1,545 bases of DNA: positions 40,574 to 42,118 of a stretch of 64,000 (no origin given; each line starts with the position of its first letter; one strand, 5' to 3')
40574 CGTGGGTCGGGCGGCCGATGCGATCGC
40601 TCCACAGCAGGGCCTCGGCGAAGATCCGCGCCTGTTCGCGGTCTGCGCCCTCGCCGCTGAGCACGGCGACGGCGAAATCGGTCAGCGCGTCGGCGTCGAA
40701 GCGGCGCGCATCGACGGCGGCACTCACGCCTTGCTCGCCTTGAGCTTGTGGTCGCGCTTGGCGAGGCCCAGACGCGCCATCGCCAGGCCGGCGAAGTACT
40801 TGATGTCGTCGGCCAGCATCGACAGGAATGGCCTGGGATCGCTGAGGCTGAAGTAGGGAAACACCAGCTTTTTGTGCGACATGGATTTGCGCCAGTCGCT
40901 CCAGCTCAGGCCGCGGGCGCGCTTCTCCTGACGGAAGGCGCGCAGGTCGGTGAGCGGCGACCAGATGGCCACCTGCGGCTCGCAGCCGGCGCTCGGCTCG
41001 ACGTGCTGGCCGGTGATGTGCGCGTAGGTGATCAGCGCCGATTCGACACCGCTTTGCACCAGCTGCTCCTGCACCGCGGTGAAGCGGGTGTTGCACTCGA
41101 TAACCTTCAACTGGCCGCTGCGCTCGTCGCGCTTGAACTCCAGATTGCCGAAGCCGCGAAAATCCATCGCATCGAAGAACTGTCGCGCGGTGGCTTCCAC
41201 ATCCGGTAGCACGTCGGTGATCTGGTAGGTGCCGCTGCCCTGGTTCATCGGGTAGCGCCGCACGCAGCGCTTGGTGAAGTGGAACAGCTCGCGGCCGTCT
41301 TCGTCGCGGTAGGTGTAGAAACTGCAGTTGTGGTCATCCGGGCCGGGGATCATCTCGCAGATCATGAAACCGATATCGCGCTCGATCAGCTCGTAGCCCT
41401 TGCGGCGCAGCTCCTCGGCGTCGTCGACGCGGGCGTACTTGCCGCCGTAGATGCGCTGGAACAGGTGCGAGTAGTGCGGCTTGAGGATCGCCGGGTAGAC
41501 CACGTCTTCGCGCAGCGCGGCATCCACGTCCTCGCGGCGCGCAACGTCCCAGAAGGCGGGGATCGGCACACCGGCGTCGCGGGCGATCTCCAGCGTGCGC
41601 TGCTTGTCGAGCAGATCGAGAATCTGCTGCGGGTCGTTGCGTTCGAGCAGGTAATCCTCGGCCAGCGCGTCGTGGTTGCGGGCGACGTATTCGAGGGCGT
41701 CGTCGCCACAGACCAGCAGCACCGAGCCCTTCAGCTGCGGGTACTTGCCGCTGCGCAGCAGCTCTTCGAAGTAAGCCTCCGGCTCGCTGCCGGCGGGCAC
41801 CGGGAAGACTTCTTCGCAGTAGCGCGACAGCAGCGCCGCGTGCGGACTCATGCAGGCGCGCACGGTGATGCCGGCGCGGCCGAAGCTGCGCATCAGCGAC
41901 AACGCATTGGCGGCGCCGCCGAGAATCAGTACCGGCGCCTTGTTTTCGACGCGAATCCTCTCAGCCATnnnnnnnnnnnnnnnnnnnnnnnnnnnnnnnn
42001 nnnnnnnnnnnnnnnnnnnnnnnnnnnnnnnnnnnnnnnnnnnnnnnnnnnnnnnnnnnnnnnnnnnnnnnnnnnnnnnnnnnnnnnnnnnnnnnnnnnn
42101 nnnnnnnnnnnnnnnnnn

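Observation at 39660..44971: Translationally coupled five-gene operon (CAS/TauD-like Fe/2OG oxygenase, RraA-like, CphA-type ATP-grasp, COG3919-type ATP-grasp, Ldh_2 oxidoreductase): candidate undescribed amino-acid-derived small-molecule pathway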

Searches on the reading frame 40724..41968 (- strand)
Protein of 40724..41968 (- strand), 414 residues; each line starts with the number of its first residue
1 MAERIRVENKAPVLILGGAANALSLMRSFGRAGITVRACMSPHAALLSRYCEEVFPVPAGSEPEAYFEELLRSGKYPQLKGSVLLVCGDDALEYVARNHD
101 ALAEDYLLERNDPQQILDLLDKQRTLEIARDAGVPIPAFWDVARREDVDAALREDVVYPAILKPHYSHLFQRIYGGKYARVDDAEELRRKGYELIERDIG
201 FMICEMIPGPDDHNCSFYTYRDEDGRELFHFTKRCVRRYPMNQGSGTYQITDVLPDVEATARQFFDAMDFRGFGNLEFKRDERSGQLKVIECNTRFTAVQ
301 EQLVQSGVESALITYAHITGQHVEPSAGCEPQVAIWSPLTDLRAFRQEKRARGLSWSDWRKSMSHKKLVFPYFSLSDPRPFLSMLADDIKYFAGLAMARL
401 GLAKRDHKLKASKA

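Call 3: search_protein_families(library=pfam, proteins=[window:40724-41968:-], max_evalue=0.01)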
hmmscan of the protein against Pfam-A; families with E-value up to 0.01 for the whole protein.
window:40724-41968:- (414 aa): 2 families
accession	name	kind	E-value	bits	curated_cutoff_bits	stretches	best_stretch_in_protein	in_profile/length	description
PF02786.22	CPSase_L_D2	-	0.00084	19.3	19.8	0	258-297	142-181/211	Carbamoyl-phosphate synthase L chain, ATP binding domain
PF15632.11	ATPgrasp_Ter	-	0.0038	17.4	29.1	1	245-323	37-113/131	ATP-grasp in the biosynthetic pathway with Ter operon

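Call 5: search_protein_families(library=ncbifam, proteins=[window:40724-41968:-], max_evalue=0.01)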
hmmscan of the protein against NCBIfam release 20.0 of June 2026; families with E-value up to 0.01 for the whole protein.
window:40724-41968:- (414 aa): 8 families
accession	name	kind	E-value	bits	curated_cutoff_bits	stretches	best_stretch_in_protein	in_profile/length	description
NF005315.0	PRK06849.1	equivalog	1.2e-14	54.1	406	1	9-385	3-355/389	hypothetical protein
NF009402.0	PRK12767.1-1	equivalog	9.6e-12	44.3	218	1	18-298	12-278/329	carbamoyl phosphate synthase-like protein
NF002378.0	PRK01372.1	subfamily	0.00023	20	243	0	256-318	232-293/305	D-alanine--D-alanine ligase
NF038074.1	fam_STM4014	hypoth_equivalog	0.00034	20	175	1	101-165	96-163/349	STM4014 family protein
NF000374.1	D_ala_D_lac_VanO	exception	0.003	16.7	750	1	120-167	131-175/346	D-alanine--(R)-lactate ligase VanO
TIGR01205.1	D_ala_D_alaTIGR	subfamily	0.0033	16.5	245.65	0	120-165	105-154/318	D-alanine--D-alanine ligase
NF009471.0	PRK12833.1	equivalog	0.0077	14.8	686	0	259-297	259-297/467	acetyl-CoA carboxylase biotin carboxylase subunit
NF004679.0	PRK06019.1-5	equivalog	0.0081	15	326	1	115-164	93-142/376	5-(carboxyamino)imidazole ribonucleotide synthase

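Call 25: search_solved_structures(query=window:40724-41968:-, max_evalue=1, show_alignments=1)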
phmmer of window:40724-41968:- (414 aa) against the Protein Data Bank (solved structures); distinct sequences matched with E-value up to 1: 9.
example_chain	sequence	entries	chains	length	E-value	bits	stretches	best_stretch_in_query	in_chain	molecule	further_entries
3se7_A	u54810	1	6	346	0.057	15.7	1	119-184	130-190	VanA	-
1e4e_B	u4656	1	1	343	0.097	14.9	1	118-168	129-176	VANCOMYCIN/TEICOPLANIN A-TYPE RESISTANCE PROTEIN VANA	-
1e4e_A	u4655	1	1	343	0.1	14.9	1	118-168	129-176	VANCOMYCIN/TEICOPLANIN A-TYPE RESISTANCE PROTEIN VANA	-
1ulz_A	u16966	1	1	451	0.12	14.7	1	116-296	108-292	pyruvate carboxylase n-terminal domain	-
7lg5_A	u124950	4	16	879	0.34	13.2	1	120-165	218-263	Cyanophycin synthase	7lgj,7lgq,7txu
7txv_A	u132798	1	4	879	0.34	13.1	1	120-165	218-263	Cyanophycin synthase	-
4zqi_A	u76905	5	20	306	0.64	12.2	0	257-307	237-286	D-alanine--D-alanine ligase | D-alanine-D-alanine ligase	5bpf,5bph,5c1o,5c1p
3v4z_A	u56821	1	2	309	0.66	12.2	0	257-307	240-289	D-alanine--D-alanine ligase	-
3orq_A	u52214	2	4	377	0.94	11.7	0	88-197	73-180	N5-Carboxyaminoimidazole ribonucleotide synthetase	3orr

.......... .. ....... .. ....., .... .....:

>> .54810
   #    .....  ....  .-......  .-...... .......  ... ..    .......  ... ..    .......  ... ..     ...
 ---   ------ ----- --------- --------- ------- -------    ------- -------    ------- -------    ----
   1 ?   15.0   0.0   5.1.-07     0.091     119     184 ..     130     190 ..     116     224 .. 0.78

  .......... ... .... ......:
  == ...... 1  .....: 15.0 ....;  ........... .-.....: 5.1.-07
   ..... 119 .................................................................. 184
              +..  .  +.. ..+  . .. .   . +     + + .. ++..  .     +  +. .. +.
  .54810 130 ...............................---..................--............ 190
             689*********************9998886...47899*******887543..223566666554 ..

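Call 34: find_homologous_proteins(query=window:40724-41968:-, max_evalue=0.00001)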
Query window:40724-41968:- (414 aa): 74 proteins with E <= 0.00001 among 8000 candidates.
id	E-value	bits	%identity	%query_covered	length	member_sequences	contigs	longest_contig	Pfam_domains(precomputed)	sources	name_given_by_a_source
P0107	5.3e-256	867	100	91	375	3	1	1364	-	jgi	-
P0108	1.3e-246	836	87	100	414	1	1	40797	-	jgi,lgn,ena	-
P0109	6.8e-179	613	72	90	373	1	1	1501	-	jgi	jgi:predicted ATP-grasp superfamily ATP-dependent carboligase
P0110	7.0e-151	521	57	98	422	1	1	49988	-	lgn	-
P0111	5.3e-147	508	59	91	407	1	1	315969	-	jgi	-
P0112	5.8e-142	492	57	92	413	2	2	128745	-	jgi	jgi:predicted ATP-grasp superfamily ATP-dependent carboligase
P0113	4.0e-132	459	54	93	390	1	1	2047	-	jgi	jgi:predicted ATP-grasp superfamily ATP-dependent carboligase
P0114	2.5e-127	443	54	90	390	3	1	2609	-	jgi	jgi:predicted ATP-grasp superfamily ATP-dependent carboligase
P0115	1.9e-123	431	54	91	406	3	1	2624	-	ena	-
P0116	2.4e-121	424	51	93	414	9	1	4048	-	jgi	jgi:D-aspartate ligase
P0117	3.7e-120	420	51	92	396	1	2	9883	-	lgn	-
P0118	1.2e-118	415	48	95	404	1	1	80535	PF02786.23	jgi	jgi:predicted ATP-grasp superfamily ATP-dependent carboligase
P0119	4.4e-118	413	48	95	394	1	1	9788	-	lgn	-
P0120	1.8e-117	411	50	93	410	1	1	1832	-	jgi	jgi:predicted ATP-grasp superfamily ATP-dependent carboligase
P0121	1.8e-115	404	48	94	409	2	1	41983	-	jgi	jgi:D-aspartate ligase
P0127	5.9e-101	357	45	91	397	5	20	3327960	-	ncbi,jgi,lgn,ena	jgi:predicted ATP-grasp superfamily ATP-dependent carboligase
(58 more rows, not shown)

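Call 37: search_solved_structures(query=A2, max_evalue=0.1, show_alignments=0)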
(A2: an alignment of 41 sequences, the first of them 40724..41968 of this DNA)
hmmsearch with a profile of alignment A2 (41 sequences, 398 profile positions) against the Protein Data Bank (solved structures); distinct sequences matched with E-value up to 0.1: 89 (the best 60 are shown).
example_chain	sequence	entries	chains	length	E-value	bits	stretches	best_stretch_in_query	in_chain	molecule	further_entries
1ce8_A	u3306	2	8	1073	1.3e-08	37.2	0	258-320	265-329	PROTEIN (CARBAMOYL-PHOSPHATE SYNTHASE) | carbamoyl phosphate synthetase large chain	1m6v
1bxr_A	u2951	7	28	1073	1.3e-08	37.2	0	258-320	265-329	CARBAMOYL-PHOSPHATE SYNTHASE | CARBAMOYL PHOSPHATE SYNTHETASE: LARGE SUBUNIT | CARBAMOYL PHOSPHATE SYNTHETASE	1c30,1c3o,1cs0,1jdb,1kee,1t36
3se7_A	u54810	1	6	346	1.9e-08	36.7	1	120-209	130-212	VanA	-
1a9x_A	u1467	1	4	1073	3e-08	36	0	258-320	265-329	CARBAMOYL PHOSPHATE SYNTHETASE (LARGE CHAIN)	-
1e4e_B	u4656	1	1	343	1.1e-07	34.2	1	120-205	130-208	VANCOMYCIN/TEICOPLANIN A-TYPE RESISTANCE PROTEIN VANA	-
1e4e_A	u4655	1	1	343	1.3e-07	33.8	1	120-205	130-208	VANCOMYCIN/TEICOPLANIN A-TYPE RESISTANCE PROTEIN VANA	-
2pn1_A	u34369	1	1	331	1.5e-07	33.7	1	51-337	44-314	Carbamoylphosphate synthase large subunit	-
8evy_B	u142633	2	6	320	3e-07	32.7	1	121-211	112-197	D-alanine--D-alanine ligase B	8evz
5dot_A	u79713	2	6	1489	3.8e-07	32.4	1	142-330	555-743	Carbamoyl-phosphate synthase [ammonia], mitochondrial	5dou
6uel_A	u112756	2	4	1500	3.9e-07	32.3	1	142-330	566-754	Carbamoyl-phosphate synthase [ammonia], mitochondrial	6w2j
8j4z_E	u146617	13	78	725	1.5e-06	30.4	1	9-322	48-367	Methylcrotonoyl-CoA carboxylase subunit alpha, mitochondrial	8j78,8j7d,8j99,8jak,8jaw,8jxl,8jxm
8hz5_A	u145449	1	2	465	2.3e-06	29.8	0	261-303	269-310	Biotin carboxylase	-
2qf7_A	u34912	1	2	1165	3.7e-06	29.1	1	113-302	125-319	Pyruvate carboxylase protein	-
3tw6_A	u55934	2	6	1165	3.8e-06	29.1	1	113-302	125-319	Pyruvate carboxylase protein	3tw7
8f41_I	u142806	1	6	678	1.3e-05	27.4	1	121-300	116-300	3-methylcrotonyl-CoA carboxylase, alpha-subunit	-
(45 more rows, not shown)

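Call 47: predict_structure(alignment_id=A2)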
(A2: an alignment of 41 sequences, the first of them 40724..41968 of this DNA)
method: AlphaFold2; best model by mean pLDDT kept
length: 414 residues; sequences in the alignment: 41
mean_pLDDT: 94.0   pTM: 0.90
mean pLDDT of the five models: 94.0, 93.3, 93.3, 93.2, 92.8
residues with pLDDT >= 90: 374; 70-90: 27; 50-70: 3; < 50: 10
segments of 3 or more residues with pLDDT < 50: 407-414
pLDDT, mean of each block of 10 residues (from residue 1): 76 97 98 98 97 96 96 97 97 98 98 97 96 98 96 94 87 89 97 95 96 97 96 96 94 97 98 98 98 96 95 97 91 96 96 95 96 96 94 91 66 41
secondary structure, 60 per line:
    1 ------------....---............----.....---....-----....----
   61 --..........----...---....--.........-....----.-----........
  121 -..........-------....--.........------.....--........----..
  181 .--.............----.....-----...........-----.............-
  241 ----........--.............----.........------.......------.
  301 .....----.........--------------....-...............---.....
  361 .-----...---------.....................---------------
elements in order: E13-16 H20-31 E36-40 H44-47 E53-56 H63-72 E83-86 H89-97 H99-102 H113-120 H122-131 E139-142 H145-153 E160-164 H167-174 E179-181 H184-196 E201-205 E214-221 E227-239 E245-252 H255-267 E272-280 E287-293 H300-305 H310-318 E333-336 H338-352 H356-361 E367-369 H379-399

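Call 50: fold_search(model_id=the predicted structure, library=pdb)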
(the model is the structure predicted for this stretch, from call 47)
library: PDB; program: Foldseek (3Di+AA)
matches with E <= 10: 1813; with E <= 0.001: 523
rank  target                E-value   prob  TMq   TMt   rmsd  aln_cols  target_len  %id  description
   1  3orr_A                5.6e-18  1.00  0.60  0.66   3.9       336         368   17  Crystal Structure of N5-Carboxyaminoimidazole synthetase from Staphylococcus aureus (released 2011-07-20)
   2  1ulz                  1.0e-17  1.00  0.49  0.45   7.3       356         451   18  Crystal structure of the biotin carboxylase subunit of pyruvate carboxylase (released 2004-03-09)
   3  2dzd_A                2.4e-17  1.00  0.52  0.48   6.1       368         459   17  Crystal structure of the biotin carboxylase domain of pyruvate carboxylase (released 2007-09-25)
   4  3orr_B                3.1e-17  1.00  0.59  0.65   3.8       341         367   18  Crystal Structure of N5-Carboxyaminoimidazole synthetase from Staphylococcus aureus (released 2011-07-20)
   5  8j7d_A                3.2e-17  1.00  0.54  0.36   6.2       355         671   18  Human 3-methylcrotonyl-CoA carboxylase in BCCP-H1 state (released 2024-05-08)
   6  7kct_A                3.4e-17  1.00  0.60  0.55   4.0       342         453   16  Crystal Structure of the Hydrogenobacter thermophilus 2-Oxoglutarate Carboxylase (OGC) Biotin Carboxylase (BC) Domain  (released 2021-01-27)
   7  7kbl_B                4.4e-17  1.00  0.49  0.45   7.2       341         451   17  Biotin Carboxylase domain of Thermophilic 2-Oxoglutarate Carboxylase bound to Bicarbonate (released 2021-01-27)
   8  8j78_B                4.4e-17  1.00  0.51  0.34   6.2       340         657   18  Human 3-methylcrotonyl-CoA carboxylase in BCCP-H2 state (released 2024-05-08)
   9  3orq_A                5.9e-17  1.00  0.58  0.64   4.1       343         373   17  Crystal Structure of N5-Carboxyaminoimidazole synthetase from Staphylococcus aureus complexed with ADP (released 2011-07-20)
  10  9yx2_A                9.6e-17  1.00  0.60  0.44   4.5       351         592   17  Structure of the long chain acyl-CoA carboxylase complex from Mycobacterium smegmatis with ATP, bicarbonate, and propi (released 2025-11-26)
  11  9yx2_D                1.2e-16  1.00  0.60  0.52   4.5       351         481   17  Structure of the long chain acyl-CoA carboxylase complex from Mycobacterium smegmatis with ATP, bicarbonate, and propi (released 2025-11-26)
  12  9zoi_B                1.3e-16  1.00  0.59  0.63   4.1       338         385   16  Crystal structure of Phosphoribosylaminoimidazole carboxylase from Burkholderia xenovorans (ATP complex) (released 2025-12-24)
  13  9yx2_T                1.3e-16  1.00  0.60  0.53   4.4       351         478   17  Structure of the long chain acyl-CoA carboxylase complex from Mycobacterium smegmatis with ATP, bicarbonate, and propi (released 2025-11-26)
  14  9yx2_B                1.4e-16  1.00  0.61  0.53   4.3       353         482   17  Structure of the long chain acyl-CoA carboxylase complex from Mycobacterium smegmatis with ATP, bicarbonate, and propi (released 2025-11-26)
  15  3vot_B                1.5e-16  1.00  0.57  0.59   3.9       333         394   16  Crystal structure of L-amino acid ligase from Bacillus licheniformis (released 2012-11-07)
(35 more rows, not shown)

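Call 55: find_encoding_contigs(protein=P0108, flank=8000, max_places=1)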
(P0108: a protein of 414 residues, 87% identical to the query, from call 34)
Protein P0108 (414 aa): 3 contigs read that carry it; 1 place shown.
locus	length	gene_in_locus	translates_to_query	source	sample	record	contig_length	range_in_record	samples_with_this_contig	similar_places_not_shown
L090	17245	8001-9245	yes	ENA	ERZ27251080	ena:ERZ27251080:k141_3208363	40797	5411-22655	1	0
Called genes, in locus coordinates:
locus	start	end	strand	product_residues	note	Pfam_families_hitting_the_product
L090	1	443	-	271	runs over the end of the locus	PF03372:Exo_endo_phos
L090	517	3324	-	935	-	PF18339:Tudor_1_RapA, PF18337:Tudor_RapA, PF00176:SNF2-rel_dom, PF00270:DEAD (weak), PF04851:ResIII, PF00271:Helicase_C, PF12137:RapA_C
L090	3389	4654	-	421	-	PF00155:Aminotran_1_2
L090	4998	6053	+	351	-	PF02668:TauD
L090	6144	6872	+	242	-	PF03737:RraA-like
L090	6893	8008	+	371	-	-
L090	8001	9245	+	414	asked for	-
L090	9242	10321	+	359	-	PF02615:Ldh_2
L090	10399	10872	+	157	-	PF04073:tRNA_edit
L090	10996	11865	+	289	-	PF00795:CN_hydrolase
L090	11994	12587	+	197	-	-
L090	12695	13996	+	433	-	PF13458:Peripla_BP_6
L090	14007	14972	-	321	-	PF00291:PALP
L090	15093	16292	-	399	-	PF00089:Trypsin, PF13365:Trypsin_2, PF00595:PDZ (weak), PF13180:PDZ_2, PF17820:PDZ_6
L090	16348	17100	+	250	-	PF01784:DUF34_NIF3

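Call 56: find_encoding_contigs(protein=P0111, flank=8000, max_places=1)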
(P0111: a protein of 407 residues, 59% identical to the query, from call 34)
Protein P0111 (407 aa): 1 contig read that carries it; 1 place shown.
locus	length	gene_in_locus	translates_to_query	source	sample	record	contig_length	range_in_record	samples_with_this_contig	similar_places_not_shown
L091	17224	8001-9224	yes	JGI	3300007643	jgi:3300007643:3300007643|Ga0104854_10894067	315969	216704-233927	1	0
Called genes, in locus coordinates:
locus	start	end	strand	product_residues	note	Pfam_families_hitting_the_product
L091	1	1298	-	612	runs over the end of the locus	PF21211:FkbH_N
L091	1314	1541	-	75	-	-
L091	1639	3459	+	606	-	PF01738:DLH (faint), PF00561:Abhydrolase_1 (weak), PF12146:Hydrolase_4, PF00561:Abhydrolase_1 (weak), PF12146:Hydrolase_4, PF12697:Abhydrolase_6 (weak)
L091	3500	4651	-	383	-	PF14397:ATPgrasp_ST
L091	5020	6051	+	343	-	PF02668:TauD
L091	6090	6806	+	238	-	PF03737:RraA-like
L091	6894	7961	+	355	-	PF14397:ATPgrasp_ST (faint), PF02786:CPSase_L_D2 (weak)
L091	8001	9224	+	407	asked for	-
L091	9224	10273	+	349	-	PF02615:Ldh_2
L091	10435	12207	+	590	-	PF00072:Response_reg, PF00990:GGDEF, PF00563:EAL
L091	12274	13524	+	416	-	PF00072:Response_reg, PF00512:HisKA, PF02518:HATPase_c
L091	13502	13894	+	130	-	PF00072:Response_reg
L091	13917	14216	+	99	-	-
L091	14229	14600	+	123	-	PF00072:Response_reg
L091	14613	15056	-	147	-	PF00072:Response_reg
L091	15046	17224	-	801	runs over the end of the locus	PF00989:PAS (faint), PF08447:PAS_3, PF13426:PAS_9 (faint), PF08447:PAS_3, PF01590:GAF, PF08448:PAS_4, PF00512:HisKA, PF02518:HATPase_c, +1 more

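Call 57: find_encoding_contigs(protein=P0127, flank=8000, max_places=1)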
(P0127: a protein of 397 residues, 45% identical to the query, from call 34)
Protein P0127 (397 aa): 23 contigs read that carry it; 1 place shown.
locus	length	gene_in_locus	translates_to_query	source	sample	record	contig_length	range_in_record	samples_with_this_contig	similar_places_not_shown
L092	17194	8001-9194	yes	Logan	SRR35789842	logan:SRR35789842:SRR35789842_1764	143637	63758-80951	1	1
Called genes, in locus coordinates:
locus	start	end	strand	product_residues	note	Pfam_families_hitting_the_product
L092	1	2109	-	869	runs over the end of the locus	PF00575:S1, PF10150:RNase_E_G, PF20833:RNase_E_G_Thio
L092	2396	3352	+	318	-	PF01479:S4, PF00849:PseudoU_synth_2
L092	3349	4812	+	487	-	PF01943:Polysacc_synt, PF13440:Polysacc_synt_3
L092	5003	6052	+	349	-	PF02668:TauD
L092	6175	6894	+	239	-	PF03737:RraA-like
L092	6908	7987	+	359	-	PF07478:Dala_Dala_lig_C (faint)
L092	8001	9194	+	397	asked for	-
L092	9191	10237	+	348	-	PF02615:Ldh_2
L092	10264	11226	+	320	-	PF01343:Peptidase_S49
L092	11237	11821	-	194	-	PF02545:Maf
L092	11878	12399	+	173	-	PF02620:YceD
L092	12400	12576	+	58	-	PF01783:Ribosomal_L32p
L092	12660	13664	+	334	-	PF02504:FA_synthesis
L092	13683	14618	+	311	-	PF00108:Thiolase_N, PF08545:ACP_syn_III, PF08541:ACP_syn_III_C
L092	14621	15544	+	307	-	PF00698:Acyl_transf_1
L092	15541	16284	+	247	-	PF00106:adh_short, PF08659:KR, PF13561:adh_short_C2, PF23441:SDR (weak)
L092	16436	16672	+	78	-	PF00550:PP-binding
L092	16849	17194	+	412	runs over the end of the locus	PF00109:ketoacyl-synt, PF02801:Ketoacyl-synt_C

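Call 76: search_protein_families(library=padloc, proteins=[window:40724-41968:-], max_evalue=0.001)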
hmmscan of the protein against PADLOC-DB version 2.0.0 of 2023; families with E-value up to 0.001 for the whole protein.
window:40724-41968:- (414 aa): 0 families
